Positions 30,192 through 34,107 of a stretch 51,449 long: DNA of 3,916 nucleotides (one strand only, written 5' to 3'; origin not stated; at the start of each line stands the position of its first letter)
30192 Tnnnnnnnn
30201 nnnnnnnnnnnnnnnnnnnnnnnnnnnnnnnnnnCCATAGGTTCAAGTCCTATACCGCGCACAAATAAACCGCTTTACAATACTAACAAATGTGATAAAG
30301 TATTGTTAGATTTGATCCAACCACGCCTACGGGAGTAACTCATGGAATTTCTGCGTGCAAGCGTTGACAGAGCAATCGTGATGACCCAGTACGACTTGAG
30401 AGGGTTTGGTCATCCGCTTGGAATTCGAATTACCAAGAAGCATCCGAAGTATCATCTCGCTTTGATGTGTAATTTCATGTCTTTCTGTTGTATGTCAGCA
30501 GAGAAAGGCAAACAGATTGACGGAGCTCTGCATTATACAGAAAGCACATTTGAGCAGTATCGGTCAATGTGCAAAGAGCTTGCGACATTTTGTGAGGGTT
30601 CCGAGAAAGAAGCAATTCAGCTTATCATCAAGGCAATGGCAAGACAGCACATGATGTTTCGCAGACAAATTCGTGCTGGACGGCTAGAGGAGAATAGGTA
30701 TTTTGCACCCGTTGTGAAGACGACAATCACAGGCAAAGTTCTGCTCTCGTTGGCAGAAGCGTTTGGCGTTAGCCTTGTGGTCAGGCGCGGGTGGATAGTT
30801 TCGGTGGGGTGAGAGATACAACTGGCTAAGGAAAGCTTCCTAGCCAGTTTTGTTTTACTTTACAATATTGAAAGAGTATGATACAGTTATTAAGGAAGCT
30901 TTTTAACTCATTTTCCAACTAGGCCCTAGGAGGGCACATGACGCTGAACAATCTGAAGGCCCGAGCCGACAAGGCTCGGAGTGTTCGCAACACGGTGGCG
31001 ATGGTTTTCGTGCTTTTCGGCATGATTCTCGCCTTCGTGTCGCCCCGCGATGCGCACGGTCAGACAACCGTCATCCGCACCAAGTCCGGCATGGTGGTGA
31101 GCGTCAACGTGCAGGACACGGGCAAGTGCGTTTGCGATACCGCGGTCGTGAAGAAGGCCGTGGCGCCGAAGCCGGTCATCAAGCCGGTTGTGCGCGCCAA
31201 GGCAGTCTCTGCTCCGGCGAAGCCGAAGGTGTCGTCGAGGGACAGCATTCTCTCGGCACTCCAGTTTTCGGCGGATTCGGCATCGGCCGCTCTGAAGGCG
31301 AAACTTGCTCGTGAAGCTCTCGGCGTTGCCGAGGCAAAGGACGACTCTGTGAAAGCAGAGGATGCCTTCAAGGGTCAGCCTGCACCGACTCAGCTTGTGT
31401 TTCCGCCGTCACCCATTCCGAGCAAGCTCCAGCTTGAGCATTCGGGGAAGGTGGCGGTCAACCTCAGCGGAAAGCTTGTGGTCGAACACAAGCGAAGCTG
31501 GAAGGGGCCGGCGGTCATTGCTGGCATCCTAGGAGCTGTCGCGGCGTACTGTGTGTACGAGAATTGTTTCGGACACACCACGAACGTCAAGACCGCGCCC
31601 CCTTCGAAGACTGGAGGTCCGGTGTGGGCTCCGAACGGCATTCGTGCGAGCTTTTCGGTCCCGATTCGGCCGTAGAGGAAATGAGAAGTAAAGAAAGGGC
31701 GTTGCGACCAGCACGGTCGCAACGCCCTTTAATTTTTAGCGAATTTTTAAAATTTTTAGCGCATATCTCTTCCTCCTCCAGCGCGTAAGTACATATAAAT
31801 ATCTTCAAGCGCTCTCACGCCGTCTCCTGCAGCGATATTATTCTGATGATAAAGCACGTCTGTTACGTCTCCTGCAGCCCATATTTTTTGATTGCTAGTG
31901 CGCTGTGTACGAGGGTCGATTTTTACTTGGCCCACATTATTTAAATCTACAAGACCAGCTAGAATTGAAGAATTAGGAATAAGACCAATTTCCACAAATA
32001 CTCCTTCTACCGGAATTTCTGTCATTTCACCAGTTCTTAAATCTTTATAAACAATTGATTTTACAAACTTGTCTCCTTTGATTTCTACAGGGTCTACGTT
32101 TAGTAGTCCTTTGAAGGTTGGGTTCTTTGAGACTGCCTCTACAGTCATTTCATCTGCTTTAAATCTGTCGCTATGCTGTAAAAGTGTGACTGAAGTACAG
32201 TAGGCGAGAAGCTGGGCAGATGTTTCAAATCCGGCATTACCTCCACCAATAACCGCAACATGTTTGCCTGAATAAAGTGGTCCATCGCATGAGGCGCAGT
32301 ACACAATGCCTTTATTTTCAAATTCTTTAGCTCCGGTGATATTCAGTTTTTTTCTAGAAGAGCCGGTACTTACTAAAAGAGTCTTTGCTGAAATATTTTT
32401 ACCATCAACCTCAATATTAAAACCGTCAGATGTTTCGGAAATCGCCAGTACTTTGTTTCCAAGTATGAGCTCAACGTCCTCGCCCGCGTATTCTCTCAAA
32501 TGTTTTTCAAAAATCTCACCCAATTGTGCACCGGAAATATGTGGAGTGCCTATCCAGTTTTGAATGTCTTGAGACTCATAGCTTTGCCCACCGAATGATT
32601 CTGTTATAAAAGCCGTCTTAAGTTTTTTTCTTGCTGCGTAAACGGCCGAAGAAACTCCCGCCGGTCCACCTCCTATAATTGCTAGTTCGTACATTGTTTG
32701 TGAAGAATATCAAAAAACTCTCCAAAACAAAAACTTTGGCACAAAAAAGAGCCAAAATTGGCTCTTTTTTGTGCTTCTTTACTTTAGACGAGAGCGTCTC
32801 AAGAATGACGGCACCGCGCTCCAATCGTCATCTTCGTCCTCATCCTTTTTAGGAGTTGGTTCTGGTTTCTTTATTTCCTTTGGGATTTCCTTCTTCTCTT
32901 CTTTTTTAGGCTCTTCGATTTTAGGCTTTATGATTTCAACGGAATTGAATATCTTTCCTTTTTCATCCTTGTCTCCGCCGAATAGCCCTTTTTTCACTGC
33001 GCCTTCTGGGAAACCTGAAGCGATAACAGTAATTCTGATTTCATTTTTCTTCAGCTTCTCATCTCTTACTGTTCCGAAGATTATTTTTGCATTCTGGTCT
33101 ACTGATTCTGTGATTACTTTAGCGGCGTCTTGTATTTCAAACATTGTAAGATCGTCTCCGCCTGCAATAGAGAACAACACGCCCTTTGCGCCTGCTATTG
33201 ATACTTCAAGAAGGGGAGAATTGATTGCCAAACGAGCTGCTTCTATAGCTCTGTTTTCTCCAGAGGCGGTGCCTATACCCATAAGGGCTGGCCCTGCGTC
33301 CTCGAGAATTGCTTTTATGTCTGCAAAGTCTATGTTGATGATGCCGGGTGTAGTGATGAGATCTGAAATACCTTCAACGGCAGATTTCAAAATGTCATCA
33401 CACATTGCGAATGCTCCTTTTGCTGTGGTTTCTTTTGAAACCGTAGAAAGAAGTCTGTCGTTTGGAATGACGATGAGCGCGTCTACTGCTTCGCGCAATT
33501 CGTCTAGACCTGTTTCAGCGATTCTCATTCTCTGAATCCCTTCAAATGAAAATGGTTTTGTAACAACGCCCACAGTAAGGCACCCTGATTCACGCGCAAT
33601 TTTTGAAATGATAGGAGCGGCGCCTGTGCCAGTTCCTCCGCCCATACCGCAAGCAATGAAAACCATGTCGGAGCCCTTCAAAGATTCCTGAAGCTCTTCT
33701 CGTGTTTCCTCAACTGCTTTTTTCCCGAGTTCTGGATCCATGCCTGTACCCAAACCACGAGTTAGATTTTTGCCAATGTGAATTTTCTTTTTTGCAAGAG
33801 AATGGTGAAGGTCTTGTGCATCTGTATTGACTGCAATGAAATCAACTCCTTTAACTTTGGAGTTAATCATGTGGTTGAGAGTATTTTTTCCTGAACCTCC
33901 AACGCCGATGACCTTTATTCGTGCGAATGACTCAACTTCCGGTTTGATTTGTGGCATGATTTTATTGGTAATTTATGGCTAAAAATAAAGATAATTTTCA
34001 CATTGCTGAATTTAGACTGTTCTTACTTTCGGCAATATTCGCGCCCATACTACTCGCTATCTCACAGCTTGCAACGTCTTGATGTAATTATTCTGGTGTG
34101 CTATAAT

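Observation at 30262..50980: Recurrent self-contained GC-rich expression cassettes scattered through a low-GC backbone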

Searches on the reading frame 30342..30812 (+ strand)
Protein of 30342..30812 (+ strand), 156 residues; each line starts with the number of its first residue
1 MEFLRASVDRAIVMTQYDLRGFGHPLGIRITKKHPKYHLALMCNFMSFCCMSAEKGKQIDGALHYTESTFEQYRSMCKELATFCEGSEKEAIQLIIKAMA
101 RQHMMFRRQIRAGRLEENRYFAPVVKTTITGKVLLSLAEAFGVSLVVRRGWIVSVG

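Call 13: search_protein_families(library=pfam, max_evalue=0.1, proteins=[window:30342-30812:+])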
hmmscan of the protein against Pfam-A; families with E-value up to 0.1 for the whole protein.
window:30342-30812:+ (156 aa): 1 family
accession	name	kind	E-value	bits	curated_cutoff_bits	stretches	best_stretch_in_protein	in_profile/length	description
PF05341.16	PIF6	-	0.097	13.3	27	0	94-135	25-67/105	Per os infectivity factor 6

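Call 57: find_related_loci(query=window:30342-30812:+, collection=viral_contigs, flank=5000)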
Query window:30342-30812:+ (156 aa) in viral_contigs; peptide patterns used: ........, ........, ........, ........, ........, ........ (x = any residue, [..] = any of these).
9 stretches matched a pattern; 1 encode a relative of the query (tblastn E <= 1e-3); 1 distinct loci.
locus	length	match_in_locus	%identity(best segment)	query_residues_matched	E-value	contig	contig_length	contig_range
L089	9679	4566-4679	40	114-152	3e-5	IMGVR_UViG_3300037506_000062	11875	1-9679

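Call 59: search_protein_families(library=phrogs, max_evalue=0.01, proteins=[window:30342-30812:+])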
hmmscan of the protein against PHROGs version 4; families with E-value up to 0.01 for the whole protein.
window:30342-30812:+ (156 aa): 0 families

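Call 99: search_protein_families(library=padloc, max_evalue=0.01, proteins=[window:30342-30812:+])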
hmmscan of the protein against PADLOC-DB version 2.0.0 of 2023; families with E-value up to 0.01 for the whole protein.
window:30342-30812:+ (156 aa): 0 families

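Call 100: search_protein_families(library=ncbifam, max_evalue=0.01, proteins=[window:30342-30812:+])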
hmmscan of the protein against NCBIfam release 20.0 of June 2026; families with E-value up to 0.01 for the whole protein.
window:30342-30812:+ (156 aa): 0 families

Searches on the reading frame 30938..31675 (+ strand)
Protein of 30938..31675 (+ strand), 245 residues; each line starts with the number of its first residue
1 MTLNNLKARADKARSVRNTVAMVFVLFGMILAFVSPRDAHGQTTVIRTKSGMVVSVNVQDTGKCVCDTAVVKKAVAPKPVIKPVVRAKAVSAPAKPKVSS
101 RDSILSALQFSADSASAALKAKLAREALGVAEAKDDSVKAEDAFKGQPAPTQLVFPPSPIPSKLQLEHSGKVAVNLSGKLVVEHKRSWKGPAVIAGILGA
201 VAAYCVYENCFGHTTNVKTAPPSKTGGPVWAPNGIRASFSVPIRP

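Call 13: search_protein_families(library=pfam, max_evalue=0.1, proteins=[window:30938-31675:+])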
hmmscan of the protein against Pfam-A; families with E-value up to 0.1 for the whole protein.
window:30938-31675:+ (245 aa): 1 family
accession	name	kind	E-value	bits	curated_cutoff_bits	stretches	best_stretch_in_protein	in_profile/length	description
PF13520.12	AA_permease_2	-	0.038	13.3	27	0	184-219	185-216/427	Amino acid permease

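Call 56: find_related_loci(query=window:30938-31675:+, collection=viral_contigs, flank=5000)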
Query window:30938-31675:+ (245 aa) in viral_contigs; peptide patterns used: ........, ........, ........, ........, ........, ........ (x = any residue, [..] = any of these).
2 stretches matched a pattern, but none encodes a relative of the query by tblastn (E <= 1e-3).

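Call 59: search_protein_families(library=phrogs, max_evalue=0.01, proteins=[window:30938-31675:+])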
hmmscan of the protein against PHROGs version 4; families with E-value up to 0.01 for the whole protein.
window:30938-31675:+ (245 aa): 1 family
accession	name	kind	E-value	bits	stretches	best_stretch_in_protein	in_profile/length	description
phrog_25474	-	unknown function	0.0074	17.6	1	44-100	2-58/79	-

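Call 78: find_encoding_contigs(protein=window:30938-31675:+, flank=3000, max_places=8)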
Protein window:30938-31675:+ (245 aa): 4 contigs read that carry it; 3 places shown.
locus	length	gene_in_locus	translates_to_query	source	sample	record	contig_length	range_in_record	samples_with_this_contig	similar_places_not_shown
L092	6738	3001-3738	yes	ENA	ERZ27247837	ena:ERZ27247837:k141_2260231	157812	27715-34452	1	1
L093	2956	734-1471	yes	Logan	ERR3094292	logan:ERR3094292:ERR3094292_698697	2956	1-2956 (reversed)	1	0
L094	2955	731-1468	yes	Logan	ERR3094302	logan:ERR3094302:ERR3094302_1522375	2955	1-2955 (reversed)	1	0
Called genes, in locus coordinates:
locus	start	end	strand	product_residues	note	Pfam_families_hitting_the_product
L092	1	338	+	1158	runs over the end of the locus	PF00041:fn3 (faint), PF18370:RGI_lyase (faint), PF25833:Fn3_SaeA_3rd (faint)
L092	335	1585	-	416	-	PF00814:TsaD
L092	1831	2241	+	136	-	PF00293:NUDIX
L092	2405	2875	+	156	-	-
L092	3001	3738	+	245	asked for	-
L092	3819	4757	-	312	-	PF00070:Pyr_redox (faint), PF01134:GIDA (faint), PF03486:HI0933_like (faint), PF07992:Pyr_redox_2, PF13738:Pyr_redox_3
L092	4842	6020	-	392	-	PF00091:Tubulin, PF12327:FtsZ_C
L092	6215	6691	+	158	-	PF00300:His_Phos_1 (faint)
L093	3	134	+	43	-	?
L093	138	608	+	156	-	-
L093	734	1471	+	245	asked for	-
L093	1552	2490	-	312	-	PF00070:Pyr_redox (faint), PF01134:GIDA (faint), PF03486:HI0933_like (faint), PF07992:Pyr_redox_2, PF13738:Pyr_redox_3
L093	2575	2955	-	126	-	?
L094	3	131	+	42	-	?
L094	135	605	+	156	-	-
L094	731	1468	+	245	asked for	-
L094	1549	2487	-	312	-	PF00070:Pyr_redox (faint), PF01134:GIDA (faint), PF03486:HI0933_like (faint), PF07992:Pyr_redox_2, PF13738:Pyr_redox_3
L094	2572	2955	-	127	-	?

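Call 99: search_protein_families(library=padloc, max_evalue=0.01, proteins=[window:30938-31675:+])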
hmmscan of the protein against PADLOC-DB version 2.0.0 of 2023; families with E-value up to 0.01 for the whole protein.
window:30938-31675:+ (245 aa): 0 families

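Call 100: search_protein_families(library=ncbifam, max_evalue=0.01, proteins=[window:30938-31675:+])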
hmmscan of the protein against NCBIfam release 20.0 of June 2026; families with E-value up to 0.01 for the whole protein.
window:30938-31675:+ (245 aa): 0 families

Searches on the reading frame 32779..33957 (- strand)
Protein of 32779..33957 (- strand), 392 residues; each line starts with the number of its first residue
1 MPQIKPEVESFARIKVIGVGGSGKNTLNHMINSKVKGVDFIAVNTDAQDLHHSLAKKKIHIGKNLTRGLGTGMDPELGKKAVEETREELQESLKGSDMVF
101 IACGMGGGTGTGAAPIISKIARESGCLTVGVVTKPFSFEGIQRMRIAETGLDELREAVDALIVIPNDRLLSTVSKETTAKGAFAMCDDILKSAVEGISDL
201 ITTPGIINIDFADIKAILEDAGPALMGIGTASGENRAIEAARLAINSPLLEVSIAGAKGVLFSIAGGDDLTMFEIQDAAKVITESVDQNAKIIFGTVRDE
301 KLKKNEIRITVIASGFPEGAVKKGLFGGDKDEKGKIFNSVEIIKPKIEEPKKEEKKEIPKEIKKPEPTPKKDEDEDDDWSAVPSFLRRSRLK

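Call 15: find_related_loci(query=window:32779-33957:-, collection=genome_contigs, flank=10000)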
Query window:32779-33957:- (392 aa) in genome_contigs; peptide patterns used: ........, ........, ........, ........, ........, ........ (x = any residue, [..] = any of these).
600 stretches matched a pattern (row limit reached: there are more); 497 encode a relative of the query (tblastn E <= 1e-3); the best 80 are kept; 80 distinct loci.
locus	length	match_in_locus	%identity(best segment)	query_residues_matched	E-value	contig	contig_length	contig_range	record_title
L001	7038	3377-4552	76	1-392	0e+0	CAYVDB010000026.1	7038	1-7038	MAG TPA_asm: uncultured Candidatus Saccharibacteria bacterium isolate SRP287051_co2_78 genome assembly, contig: NODE_166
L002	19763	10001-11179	76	1-392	0e+0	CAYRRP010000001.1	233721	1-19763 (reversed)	MAG TPA_asm: uncultured Candidatus Saccharibacteria bacterium isolate SRP292972_co1_99 genome assembly, contig: NODE_72_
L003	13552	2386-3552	75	1-392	0e+0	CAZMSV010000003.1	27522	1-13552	MAG TPA_asm: uncultured Candidatus Saccharibacteria bacterium isolate SRP128246_co1_548 genome assembly, contig: NODE_30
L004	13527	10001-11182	74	1-392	0e+0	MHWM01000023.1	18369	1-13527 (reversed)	MAG: Candidatus Zambryskibacteria bacterium RIFCSPLOWO2_02_FULL_39_14 rifcsplowo2_02_scaffold_5838, whole genome shotgun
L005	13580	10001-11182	75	1-392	0e+0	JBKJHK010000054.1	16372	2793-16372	MAG: Parcubacteria group bacterium isolate ant_bin.105 S1Ck117_3441015_flag_1_multi_12.0000_len_16372, whole genome shot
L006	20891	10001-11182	76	1-392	0e+0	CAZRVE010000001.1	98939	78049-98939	MAG TPA_asm: uncultured Candidatus Saccharibacteria bacterium isolate SRP302447_co1_195 genome assembly, contig: NODE_74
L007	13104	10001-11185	74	1-392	0e+0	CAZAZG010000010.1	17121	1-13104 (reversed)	MAG TPA_asm: uncultured Candidatus Saccharibacteria bacterium isolate SRP128246_co1_329 genome assembly, contig: NODE_72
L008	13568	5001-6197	74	1-392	0e+0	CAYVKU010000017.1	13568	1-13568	MAG TPA_asm: uncultured Candidatus Saccharibacteria bacterium isolate SRP290908_co1_111 genome assembly, contig: NODE_63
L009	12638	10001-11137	75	1-392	0e+0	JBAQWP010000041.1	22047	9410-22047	MAG: Minisyncoccia bacterium isolate MFD03290_ilm_asm_bin18 k127_295698, whole genome shotgun sequence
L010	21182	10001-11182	76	1-392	0e+0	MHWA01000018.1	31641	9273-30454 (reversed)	MAG: Candidatus Zambryskibacteria bacterium RIFCSPLOWO2_01_FULL_35_19 rifcsplowo2_01_scaffold_5184, whole genome shotgun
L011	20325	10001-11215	73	1-392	0e+0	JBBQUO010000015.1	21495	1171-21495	MAG: Candidatus Paceibacteria bacterium isolate Co_metawrap_1931 Cmw_1931_k141_126070_length_21495_cov_8.9985, whole gen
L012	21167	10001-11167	73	1-392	0e+0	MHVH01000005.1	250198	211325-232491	MAG: Candidatus Zambryskibacteria bacterium RIFCSPHIGHO2_01_FULL_46_25 rifcsphigho2_01_scaffold_462, whole genome shotgu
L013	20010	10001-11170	73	1-392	0e+0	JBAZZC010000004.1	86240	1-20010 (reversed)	MAG: Candidatus Paceibacterota bacterium isolate SO_2017_GW1_97 NODE_1698_length_86240_cov_1.538107_OW334_2017, whole ge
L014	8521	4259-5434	76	1-392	0e+0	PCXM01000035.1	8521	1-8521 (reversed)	MAG: Candidatus Zambryskibacteria bacterium CG10_big_fil_rev_8_21_14_0_10_34_34 CG10_8_21_14_0.10_scaffold_17416_c, whol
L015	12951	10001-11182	74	1-392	0e+0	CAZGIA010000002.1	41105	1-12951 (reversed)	MAG TPA_asm: uncultured Candidatus Saccharibacteria bacterium isolate ERP125453_co1_85 genome assembly, contig: NODE_724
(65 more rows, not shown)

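Call 16: find_encoding_contigs(protein=window:32779-33957:-, flank=10000, max_places=10)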
Protein window:32779-33957:- (392 aa): 2 contigs read that carry it; 1 place shown.
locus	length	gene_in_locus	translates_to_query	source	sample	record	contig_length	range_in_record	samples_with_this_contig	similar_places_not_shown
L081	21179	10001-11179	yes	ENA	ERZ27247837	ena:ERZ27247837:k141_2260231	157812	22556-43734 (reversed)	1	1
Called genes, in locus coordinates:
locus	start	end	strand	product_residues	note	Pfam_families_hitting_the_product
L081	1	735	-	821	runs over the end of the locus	PF00521:DNA_topoisoIV, PF03989:DNA_gyraseA_C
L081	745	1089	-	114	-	-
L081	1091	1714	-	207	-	PF13483:Lactamase_B_3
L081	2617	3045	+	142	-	-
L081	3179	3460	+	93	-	-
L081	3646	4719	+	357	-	PF21543:CvfB_2nd (faint), PF21710:Spt6_S1 (faint), PF23459:S1_RRP5 (faint), PF00575:S1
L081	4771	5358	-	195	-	PF01195:Pept_tRNA_hydro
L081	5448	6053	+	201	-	PF10502:Peptidase_S26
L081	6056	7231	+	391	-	PF03129:HGTP_anticodon (weak)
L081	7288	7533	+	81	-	-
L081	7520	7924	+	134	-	PF02130:YbeY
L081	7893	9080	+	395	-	PF11104:PilM_2, PF02491:SHS2_FTSA, PF14450:FtsA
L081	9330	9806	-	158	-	PF00300:His_Phos_1 (faint)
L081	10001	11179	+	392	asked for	PF00091:Tubulin, PF12327:FtsZ_C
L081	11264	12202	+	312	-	PF00070:Pyr_redox (faint), PF01134:GIDA (faint), PF03486:HI0933_like (faint), PF07992:Pyr_redox_2, PF13738:Pyr_redox_3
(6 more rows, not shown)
